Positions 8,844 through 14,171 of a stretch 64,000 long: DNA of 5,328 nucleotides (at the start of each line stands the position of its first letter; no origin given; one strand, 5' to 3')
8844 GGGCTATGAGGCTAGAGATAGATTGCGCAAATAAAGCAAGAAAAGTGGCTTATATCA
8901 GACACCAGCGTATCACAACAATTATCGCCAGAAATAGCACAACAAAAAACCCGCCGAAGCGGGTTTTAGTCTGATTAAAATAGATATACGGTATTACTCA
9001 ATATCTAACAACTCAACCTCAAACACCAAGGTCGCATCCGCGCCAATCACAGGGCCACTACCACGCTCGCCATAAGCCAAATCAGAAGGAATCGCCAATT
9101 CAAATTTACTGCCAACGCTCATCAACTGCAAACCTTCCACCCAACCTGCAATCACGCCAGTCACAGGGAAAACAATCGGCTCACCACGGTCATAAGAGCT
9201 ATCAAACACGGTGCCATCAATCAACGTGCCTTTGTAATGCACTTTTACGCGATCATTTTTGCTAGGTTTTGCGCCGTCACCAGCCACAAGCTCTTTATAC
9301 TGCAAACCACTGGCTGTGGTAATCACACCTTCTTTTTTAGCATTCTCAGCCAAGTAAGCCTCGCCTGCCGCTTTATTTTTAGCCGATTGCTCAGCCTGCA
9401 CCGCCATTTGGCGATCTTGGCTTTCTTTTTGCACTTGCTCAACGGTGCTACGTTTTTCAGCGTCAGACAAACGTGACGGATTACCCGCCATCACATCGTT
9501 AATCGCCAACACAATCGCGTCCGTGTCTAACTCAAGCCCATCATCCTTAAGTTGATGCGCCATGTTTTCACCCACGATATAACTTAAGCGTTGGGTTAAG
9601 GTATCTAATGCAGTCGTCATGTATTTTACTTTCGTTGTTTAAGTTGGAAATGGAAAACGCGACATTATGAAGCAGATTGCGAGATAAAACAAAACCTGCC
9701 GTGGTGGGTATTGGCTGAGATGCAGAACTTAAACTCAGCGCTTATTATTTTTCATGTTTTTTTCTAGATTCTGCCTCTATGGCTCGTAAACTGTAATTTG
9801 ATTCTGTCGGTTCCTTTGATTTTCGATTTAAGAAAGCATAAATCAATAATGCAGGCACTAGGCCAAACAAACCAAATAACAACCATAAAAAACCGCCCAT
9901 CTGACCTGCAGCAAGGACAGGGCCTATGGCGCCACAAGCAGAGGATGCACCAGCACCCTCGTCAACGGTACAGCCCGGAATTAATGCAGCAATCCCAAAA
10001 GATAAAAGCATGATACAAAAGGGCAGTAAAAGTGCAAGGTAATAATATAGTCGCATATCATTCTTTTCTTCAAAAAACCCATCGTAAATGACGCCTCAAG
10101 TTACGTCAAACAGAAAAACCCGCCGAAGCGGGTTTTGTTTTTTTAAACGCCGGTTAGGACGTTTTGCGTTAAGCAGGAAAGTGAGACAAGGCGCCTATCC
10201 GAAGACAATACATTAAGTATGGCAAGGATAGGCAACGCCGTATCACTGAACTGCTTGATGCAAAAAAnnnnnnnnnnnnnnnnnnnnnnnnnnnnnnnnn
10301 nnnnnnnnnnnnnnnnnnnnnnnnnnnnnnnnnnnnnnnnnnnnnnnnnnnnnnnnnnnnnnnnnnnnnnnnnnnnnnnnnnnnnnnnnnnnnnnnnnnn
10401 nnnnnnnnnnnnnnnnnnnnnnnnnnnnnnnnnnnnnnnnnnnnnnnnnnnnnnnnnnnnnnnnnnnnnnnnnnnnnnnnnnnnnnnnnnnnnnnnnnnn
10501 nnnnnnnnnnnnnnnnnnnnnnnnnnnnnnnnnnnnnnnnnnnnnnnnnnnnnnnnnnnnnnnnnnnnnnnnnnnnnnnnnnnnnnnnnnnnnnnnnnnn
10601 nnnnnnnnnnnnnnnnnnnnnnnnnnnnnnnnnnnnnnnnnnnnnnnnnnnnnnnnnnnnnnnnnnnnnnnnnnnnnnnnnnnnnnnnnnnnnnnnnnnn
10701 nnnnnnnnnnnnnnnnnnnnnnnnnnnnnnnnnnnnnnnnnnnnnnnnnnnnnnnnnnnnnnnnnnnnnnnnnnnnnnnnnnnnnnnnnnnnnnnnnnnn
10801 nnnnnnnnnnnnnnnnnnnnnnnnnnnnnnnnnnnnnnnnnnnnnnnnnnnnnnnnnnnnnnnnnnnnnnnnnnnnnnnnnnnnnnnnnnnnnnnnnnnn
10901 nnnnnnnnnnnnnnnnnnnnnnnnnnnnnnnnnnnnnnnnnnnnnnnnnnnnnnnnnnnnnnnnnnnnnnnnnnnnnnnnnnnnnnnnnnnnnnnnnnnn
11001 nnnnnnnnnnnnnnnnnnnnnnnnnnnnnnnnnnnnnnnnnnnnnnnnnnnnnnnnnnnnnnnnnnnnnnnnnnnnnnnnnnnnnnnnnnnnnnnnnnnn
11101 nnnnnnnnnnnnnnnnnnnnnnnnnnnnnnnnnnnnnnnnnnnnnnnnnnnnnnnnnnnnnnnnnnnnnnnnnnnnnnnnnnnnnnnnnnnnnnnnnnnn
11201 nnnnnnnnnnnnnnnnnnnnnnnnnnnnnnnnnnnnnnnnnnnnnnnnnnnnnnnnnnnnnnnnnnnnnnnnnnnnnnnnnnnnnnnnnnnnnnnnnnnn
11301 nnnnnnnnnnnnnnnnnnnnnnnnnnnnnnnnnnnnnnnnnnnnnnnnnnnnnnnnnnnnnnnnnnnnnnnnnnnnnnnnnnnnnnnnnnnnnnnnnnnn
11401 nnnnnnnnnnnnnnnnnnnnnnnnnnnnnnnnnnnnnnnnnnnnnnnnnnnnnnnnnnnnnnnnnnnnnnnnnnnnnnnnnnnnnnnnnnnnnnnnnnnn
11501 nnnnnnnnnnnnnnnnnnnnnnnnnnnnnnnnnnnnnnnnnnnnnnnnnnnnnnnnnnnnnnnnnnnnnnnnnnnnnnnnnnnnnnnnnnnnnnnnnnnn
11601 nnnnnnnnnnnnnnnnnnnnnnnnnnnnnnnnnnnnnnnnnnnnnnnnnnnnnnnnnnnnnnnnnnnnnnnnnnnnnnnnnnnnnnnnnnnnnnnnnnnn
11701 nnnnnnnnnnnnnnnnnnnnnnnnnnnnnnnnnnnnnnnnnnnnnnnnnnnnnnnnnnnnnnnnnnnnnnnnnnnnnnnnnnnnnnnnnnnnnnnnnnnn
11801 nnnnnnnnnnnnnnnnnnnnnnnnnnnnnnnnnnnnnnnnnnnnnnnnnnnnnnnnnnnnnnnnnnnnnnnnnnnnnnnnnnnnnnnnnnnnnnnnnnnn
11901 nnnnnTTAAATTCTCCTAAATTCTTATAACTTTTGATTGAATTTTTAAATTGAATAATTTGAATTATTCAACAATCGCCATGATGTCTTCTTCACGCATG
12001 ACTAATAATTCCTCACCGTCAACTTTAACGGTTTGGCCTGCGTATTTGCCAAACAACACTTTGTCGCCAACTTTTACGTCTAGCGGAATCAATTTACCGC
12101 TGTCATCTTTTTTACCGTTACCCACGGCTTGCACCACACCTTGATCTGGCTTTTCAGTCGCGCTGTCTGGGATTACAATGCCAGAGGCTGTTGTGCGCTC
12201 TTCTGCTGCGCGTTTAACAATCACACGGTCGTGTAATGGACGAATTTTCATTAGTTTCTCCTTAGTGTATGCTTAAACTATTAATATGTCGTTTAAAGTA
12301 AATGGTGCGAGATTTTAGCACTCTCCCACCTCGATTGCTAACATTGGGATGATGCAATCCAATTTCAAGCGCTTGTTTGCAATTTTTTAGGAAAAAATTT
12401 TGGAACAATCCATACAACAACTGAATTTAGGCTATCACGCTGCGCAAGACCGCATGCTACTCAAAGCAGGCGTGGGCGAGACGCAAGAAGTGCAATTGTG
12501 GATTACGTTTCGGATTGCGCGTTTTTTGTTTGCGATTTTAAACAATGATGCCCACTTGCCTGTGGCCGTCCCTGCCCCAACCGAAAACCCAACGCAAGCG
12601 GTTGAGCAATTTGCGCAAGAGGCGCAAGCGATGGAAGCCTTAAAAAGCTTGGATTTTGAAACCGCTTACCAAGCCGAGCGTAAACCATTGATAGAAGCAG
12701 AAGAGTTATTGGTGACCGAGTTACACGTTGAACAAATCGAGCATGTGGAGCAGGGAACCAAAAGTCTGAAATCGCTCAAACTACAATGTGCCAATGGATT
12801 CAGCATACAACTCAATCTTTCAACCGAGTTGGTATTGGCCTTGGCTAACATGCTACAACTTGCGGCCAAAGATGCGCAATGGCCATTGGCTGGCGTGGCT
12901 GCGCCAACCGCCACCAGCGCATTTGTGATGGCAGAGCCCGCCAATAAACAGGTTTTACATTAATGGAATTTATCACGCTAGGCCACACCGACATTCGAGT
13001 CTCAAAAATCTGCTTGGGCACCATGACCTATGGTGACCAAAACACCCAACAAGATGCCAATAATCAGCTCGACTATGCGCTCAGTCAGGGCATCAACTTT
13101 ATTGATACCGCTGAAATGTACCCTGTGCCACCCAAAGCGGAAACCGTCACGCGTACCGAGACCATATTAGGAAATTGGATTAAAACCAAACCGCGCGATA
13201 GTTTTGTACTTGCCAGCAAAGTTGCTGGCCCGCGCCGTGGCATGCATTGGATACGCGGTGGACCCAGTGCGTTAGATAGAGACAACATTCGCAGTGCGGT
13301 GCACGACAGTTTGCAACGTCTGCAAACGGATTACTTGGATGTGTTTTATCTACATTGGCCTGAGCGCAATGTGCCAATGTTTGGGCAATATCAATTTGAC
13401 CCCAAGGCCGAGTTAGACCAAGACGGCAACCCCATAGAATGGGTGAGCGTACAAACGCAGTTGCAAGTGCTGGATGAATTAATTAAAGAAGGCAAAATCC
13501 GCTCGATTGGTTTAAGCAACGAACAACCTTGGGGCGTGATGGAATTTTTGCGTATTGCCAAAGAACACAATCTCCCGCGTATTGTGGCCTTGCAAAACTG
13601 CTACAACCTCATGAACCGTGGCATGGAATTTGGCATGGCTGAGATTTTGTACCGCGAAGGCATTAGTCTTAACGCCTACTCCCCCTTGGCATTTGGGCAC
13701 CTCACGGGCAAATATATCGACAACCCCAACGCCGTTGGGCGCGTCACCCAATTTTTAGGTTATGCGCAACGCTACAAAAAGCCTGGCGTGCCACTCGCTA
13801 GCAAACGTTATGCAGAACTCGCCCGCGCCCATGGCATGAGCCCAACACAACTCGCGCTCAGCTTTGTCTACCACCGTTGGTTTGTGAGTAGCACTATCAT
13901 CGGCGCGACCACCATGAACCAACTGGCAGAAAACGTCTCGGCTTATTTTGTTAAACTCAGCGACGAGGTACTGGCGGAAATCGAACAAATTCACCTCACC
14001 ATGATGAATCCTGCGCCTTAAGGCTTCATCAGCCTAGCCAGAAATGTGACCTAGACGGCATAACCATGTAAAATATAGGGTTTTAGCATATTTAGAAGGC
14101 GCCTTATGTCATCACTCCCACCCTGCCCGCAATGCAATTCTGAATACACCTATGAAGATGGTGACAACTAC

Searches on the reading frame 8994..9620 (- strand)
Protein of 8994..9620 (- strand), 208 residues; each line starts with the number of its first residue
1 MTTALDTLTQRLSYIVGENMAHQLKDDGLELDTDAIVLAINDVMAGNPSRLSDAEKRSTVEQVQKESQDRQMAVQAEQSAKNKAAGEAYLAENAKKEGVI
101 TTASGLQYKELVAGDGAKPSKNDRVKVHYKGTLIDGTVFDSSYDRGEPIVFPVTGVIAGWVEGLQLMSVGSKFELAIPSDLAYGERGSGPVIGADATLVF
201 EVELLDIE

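Call 4: search_protein_families(library=pfam, proteins=[window:8994-9620:-], max_evalue=0.01)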
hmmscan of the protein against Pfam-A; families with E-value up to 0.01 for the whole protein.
window:8994-9620:- (208 aa): 2 families
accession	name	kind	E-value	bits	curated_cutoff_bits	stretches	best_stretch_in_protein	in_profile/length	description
PF00254.34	FKBP_C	-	2.3e-31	108.4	21.1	1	118-205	4-94/94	FKBP-type peptidyl-prolyl cis-trans isomerase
PF01346.23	FKBP_N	-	3.5e-26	92.3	22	1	10-109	2-96/97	Domain amino terminal to FKBP-type peptidyl-prolyl isomerase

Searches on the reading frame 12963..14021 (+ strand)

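Call 74: search_protein_families(library=pfam, proteins=[window:12963-14021:+], max_evalue=0.00001)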
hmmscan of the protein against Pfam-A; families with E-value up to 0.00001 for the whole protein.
window:12963-14021:+ (352 aa): 1 family
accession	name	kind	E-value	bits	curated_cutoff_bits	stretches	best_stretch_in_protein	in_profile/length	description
PF00248.27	Aldo_ket_red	-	5.2e-67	226.4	24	1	15-343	1-289/291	Aldo/keto reductase family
